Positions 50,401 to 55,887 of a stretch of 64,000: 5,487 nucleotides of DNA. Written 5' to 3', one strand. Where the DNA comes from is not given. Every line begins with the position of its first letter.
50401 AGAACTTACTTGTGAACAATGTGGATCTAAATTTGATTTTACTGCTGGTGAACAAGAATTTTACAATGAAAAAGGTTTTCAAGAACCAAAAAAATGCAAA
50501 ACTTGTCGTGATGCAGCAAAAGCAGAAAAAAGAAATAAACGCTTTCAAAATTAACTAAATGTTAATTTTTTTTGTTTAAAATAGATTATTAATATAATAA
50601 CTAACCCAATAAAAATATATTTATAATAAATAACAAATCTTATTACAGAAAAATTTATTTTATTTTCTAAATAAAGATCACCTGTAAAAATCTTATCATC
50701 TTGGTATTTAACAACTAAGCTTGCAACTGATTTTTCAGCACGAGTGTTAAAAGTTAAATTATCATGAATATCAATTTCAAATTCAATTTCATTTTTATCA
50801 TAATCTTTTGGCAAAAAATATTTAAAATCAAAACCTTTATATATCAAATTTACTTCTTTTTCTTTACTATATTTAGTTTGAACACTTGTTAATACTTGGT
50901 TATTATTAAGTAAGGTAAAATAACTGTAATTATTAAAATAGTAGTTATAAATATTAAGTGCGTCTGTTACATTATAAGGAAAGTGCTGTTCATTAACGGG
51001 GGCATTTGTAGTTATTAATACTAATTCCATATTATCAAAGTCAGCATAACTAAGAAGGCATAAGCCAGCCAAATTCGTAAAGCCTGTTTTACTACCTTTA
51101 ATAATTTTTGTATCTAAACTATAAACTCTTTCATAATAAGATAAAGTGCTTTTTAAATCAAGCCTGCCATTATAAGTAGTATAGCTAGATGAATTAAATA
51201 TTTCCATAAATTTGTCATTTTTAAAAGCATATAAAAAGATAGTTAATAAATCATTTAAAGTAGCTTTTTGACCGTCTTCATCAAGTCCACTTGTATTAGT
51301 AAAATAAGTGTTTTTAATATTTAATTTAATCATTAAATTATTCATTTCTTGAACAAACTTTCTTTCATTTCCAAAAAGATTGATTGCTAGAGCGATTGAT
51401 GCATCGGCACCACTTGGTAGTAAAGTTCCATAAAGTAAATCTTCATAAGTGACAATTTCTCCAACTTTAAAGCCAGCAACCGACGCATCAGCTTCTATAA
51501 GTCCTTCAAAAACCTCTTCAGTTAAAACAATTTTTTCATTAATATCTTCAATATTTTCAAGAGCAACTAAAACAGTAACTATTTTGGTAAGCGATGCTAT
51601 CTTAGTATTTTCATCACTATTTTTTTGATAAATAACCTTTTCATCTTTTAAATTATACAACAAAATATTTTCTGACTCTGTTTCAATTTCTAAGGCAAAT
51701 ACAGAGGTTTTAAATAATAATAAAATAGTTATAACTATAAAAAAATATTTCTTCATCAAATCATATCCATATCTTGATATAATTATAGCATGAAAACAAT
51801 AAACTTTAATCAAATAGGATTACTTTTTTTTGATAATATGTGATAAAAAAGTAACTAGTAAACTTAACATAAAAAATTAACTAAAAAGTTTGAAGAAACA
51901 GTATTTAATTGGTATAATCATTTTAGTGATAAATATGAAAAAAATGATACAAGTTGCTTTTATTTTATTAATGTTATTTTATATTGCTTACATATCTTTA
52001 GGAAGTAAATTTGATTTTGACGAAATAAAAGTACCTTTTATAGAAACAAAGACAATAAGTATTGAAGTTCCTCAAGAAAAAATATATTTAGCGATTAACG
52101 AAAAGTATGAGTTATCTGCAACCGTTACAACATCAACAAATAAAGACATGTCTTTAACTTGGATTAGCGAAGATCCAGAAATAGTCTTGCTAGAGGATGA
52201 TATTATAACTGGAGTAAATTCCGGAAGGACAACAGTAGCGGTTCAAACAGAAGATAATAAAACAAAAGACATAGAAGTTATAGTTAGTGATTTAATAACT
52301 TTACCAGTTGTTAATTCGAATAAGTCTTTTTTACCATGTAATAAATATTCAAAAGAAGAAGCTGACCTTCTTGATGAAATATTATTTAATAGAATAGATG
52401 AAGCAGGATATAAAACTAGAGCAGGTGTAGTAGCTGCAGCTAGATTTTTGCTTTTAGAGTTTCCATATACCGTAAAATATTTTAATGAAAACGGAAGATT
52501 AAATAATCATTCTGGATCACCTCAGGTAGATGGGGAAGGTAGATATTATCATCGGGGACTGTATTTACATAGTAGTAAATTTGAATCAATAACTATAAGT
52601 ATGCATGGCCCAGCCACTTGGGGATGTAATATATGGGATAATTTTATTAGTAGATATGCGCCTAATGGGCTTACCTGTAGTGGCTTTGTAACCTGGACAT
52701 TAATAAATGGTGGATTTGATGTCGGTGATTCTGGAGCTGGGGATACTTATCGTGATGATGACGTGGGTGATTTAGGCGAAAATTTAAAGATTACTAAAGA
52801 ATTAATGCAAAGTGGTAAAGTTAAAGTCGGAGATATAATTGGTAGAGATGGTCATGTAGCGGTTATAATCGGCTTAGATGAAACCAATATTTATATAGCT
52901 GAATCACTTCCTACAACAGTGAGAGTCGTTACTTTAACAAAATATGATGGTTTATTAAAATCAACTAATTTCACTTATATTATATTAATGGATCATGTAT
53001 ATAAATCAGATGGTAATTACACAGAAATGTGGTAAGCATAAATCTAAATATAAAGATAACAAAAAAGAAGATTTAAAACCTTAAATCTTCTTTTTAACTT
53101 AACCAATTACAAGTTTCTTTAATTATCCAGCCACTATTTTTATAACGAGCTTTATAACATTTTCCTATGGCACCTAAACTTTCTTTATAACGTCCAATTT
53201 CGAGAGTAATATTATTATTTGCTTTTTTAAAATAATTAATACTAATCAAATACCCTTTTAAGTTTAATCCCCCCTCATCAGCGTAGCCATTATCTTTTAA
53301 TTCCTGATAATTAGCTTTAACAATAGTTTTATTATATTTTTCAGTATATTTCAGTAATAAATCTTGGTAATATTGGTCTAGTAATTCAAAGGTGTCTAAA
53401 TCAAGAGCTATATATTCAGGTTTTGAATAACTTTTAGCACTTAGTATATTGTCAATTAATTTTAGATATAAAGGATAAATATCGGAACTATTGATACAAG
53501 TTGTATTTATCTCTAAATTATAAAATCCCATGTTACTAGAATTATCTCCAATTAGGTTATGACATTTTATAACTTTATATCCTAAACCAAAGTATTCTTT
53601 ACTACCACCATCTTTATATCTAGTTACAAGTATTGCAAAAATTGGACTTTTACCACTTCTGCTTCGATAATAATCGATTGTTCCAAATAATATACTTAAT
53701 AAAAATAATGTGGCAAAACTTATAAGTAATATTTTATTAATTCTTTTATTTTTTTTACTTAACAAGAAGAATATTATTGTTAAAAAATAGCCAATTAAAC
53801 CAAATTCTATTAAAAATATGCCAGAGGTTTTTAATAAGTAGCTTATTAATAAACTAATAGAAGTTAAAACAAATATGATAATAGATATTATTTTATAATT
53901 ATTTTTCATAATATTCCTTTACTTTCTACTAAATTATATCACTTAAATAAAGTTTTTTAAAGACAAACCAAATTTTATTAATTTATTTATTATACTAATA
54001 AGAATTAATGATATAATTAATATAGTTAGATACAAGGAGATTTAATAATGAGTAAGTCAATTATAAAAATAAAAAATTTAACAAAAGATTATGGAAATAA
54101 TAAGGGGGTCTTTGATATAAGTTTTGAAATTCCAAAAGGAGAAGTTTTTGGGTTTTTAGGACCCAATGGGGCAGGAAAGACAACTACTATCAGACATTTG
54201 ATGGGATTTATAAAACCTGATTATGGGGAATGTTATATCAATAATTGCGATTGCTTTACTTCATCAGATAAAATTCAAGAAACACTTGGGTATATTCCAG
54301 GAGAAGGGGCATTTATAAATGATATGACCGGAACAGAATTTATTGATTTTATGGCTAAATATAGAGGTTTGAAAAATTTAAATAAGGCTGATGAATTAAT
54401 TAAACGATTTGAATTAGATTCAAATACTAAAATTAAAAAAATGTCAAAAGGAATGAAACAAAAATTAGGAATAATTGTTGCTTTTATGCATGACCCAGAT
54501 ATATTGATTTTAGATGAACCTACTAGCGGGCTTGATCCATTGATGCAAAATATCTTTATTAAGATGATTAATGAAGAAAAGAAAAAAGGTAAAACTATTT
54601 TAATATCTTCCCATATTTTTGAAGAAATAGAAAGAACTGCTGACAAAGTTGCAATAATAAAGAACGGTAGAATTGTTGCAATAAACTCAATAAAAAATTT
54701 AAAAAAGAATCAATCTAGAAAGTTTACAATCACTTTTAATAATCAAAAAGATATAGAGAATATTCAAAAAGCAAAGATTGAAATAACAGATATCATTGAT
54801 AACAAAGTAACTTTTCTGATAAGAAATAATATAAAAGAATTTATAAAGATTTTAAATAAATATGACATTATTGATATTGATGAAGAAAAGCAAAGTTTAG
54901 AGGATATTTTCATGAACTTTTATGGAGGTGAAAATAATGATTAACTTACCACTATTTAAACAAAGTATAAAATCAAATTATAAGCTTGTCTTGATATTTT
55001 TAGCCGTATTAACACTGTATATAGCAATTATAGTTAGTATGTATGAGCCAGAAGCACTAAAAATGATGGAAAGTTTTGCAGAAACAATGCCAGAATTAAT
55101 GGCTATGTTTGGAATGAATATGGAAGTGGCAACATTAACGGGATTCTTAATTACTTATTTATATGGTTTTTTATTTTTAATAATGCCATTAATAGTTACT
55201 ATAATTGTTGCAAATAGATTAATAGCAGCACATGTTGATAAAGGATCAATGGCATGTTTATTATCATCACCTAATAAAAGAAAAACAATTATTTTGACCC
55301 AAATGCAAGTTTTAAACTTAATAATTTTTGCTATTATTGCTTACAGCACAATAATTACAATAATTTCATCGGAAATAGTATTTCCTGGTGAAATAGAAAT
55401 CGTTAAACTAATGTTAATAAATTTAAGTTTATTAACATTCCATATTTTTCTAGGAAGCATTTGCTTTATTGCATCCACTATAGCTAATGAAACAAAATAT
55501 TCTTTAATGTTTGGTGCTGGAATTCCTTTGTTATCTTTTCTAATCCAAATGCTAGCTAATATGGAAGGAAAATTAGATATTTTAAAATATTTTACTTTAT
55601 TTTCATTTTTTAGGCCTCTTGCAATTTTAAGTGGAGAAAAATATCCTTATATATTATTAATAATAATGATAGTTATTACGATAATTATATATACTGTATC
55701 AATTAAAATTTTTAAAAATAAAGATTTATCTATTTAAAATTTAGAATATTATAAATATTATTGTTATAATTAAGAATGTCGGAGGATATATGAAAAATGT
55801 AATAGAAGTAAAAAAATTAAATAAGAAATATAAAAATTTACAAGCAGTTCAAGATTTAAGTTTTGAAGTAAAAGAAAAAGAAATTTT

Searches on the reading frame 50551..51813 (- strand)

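Call 24: search_protein_families(library=pfam, proteins=[window:50551-51813:-])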
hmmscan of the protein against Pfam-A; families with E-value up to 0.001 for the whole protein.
window:50551-51813:- (420 aa): 2 families
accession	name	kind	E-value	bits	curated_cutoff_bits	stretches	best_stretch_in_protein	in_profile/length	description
PF00768.25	Peptidase_S11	-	6.4e-40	137.6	27.6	1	44-272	9-238/239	D-alanyl-D-alanine carboxypeptidase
PF07943.18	PBP5_C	-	0.00026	21.5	21.2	1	296-386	1-89/91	Penicillin-binding protein 5, C-terminal domain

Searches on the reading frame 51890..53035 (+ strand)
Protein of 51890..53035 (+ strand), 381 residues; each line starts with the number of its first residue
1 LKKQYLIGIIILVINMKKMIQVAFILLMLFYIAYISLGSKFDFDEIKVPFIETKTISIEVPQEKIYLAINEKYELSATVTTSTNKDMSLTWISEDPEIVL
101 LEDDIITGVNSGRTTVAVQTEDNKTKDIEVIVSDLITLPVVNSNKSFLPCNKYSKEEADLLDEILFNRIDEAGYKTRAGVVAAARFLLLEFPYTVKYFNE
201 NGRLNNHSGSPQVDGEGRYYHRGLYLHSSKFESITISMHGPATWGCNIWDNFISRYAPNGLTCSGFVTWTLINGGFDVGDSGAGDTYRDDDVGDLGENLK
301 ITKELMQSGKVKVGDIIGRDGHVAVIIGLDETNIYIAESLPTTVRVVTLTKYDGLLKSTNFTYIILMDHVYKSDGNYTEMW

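Call 24: search_protein_families(library=pfam, proteins=[window:51890-53035:+])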
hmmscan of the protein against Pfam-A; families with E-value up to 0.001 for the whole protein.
window:51890-53035:+ (381 aa): 1 family
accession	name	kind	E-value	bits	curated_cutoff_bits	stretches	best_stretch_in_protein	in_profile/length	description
PF02368.24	Big_2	-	0.00011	22.5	22.8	1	57-128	4-77/79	Bacterial Ig-like domain (group 2)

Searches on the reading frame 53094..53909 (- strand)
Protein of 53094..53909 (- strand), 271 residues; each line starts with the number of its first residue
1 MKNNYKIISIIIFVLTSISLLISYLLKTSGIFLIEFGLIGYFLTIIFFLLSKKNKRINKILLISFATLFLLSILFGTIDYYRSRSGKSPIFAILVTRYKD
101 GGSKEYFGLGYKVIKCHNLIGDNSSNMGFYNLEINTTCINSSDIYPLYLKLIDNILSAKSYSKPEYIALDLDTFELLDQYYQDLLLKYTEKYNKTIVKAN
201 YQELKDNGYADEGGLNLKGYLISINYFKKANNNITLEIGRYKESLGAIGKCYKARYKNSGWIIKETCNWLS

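Call 24: search_protein_families(library=pfam, proteins=[window:53094-53909:-])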
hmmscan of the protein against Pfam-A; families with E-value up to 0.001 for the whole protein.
window:53094-53909:- (271 aa): 0 families

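Call 37: search_protein_families(library=ncbifam, proteins=[window:53094-53909:-], max_evalue=0.01)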
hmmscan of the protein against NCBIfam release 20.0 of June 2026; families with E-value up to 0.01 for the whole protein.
window:53094-53909:- (271 aa): 0 families

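Call 65: search_protein_families(library=pfam, proteins=[P0079, P0088, L010:2916-3356:-, L010:2420-2896:-], max_evalue=1)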
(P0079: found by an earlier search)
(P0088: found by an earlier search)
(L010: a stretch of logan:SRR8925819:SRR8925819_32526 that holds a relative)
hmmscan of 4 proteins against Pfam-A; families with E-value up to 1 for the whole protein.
P0079 (187 aa): 0 families

P0088 (318 aa): 2 families
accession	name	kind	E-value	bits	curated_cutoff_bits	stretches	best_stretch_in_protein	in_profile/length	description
PF02275.23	CBAH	-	8.1e-95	318.5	20.4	1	2-307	1-307/316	Linear amide C-N hydrolases, choloylglycine hydrolase family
PF03417.21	AAT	-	0.00011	22.4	23.2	1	10-166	4-130/225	Acyl-coenzyme A:6-aminopenicillanic acid acyl-transferase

L010:2916-3356:- (146 aa): 1 family
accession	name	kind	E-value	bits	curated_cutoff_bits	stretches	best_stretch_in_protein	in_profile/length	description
PF00085.26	Thioredoxin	-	0.00096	19.6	23.5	1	45-123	13-93/103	Thioredoxin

L010:2420-2896:- (158 aa): 12 families
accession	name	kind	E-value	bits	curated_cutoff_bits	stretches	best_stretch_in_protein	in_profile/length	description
PF13192.12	Thioredoxin_3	-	0.00015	22.2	24.8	1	60-130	6-65/76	Thioredoxin domain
PF08534.16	Redoxin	-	0.0002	21.6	26.6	1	45-120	24-90/148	Redoxin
PF13728.12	TraF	-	0.0042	17.4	23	1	32-84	109-161/224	F plasmid transfer operon protein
PF05814.16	Ac76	-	0.0067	16.9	22.5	1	5-43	24-61/83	Orf76 (Ac76)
PF00578.27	AhpC-TSA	-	0.0071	16.7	26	1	38-90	14-65/124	AhpC/TSA family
PF13098.12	Thioredoxin_2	-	0.0075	17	27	1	55-123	8-83/104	Thioredoxin-like domain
PF00085.26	Thioredoxin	-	0.012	16.1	23.5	1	52-99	18-65/103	Thioredoxin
PF12869.13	tRNA_anti-like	-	0.015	15.3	23.5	1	1-84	1-60/146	tRNA_anti-like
PF25184.1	YxzE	-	0.021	16.3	40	1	8-42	3-37/65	YxzE-like putative bacteriocin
PF01323.26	DSBA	-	0.026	14.7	25.6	1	110-142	161-191/191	DSBA-like thioredoxin domain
PF02950.22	Conotoxin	-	0.14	13.6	25.1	1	11-41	3-36/75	Conotoxin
PF07172.16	GRP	-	0.31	12.1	30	1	5-34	3-32/90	Glycine rich protein family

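Call 77: search_protein_families(library=ncbifam, proteins=[L012:284-1201:-], max_evalue=1)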
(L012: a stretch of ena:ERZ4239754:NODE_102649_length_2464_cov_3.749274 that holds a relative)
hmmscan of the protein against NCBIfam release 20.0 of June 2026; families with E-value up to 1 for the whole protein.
L012:284-1201:- (305 aa): 3 families
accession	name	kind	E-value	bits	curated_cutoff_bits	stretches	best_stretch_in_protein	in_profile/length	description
NF038329.2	gly_rich_SclB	equivalog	3.8e-23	82.1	325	1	30-170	147-292/442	LPXTG-anchored collagen-like adhesin Scl2/SclB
NF038330.1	adhesin_SclA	exception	1.8e-21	77.2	400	1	29-170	116-261/405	LPXTG-anchored collagen-like adhesin Scl1/SclA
NF046116.1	adhesin_Lcl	equivalog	7e-19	67.7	500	1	37-169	52-188/431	collagen-like adhesin Lcl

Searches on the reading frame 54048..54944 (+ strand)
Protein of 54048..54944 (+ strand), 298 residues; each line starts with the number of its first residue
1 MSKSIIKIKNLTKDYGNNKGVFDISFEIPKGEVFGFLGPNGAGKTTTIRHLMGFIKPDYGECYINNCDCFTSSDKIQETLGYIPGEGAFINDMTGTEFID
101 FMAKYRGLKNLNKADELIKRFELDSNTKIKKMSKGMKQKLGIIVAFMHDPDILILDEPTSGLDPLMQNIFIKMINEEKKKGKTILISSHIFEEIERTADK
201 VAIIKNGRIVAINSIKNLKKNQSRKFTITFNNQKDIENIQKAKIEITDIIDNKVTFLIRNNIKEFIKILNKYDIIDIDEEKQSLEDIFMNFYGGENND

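Call 10: search_protein_families(library=pfam, proteins=[window:54048-54944:+], max_evalue=0.001)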
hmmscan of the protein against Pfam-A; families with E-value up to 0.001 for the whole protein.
window:54048-54944:+ (298 aa): 3 families
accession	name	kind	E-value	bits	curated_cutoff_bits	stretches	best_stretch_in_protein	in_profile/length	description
PF00005.33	ABC_tran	-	2.6e-27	96.5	25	1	23-160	3-137/137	ABC transporter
PF13304.12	AAA_21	-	6.5e-15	56.4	27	1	126-189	232-298/304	AAA domain, putative AbiEii toxin, Type IV TA system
PF13732.12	DrrA1-3_C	-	0.00075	20.6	27.4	0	218-290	6-79/81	ATP-binding protein DrrA1-3-like, C-terminal domain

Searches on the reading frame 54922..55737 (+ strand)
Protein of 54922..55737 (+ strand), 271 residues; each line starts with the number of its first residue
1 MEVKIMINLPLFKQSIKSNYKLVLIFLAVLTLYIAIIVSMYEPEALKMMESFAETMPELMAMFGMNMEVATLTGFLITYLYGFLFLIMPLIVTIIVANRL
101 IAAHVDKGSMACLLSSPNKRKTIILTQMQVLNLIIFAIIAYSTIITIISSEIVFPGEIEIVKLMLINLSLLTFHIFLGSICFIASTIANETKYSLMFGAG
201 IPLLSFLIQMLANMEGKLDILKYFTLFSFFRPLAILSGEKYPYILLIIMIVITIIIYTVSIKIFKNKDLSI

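Call 10: search_protein_families(library=pfam, proteins=[window:54922-55737:+], max_evalue=0.001)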
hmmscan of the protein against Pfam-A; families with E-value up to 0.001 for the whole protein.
window:54922-55737:+ (271 aa): 1 family
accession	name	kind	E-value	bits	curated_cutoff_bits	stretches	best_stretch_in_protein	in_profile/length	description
PF12679.13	ABC2_membrane_2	-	1.8e-09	37.7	27.2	1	12-269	8-283/283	ABC-2 family transporter protein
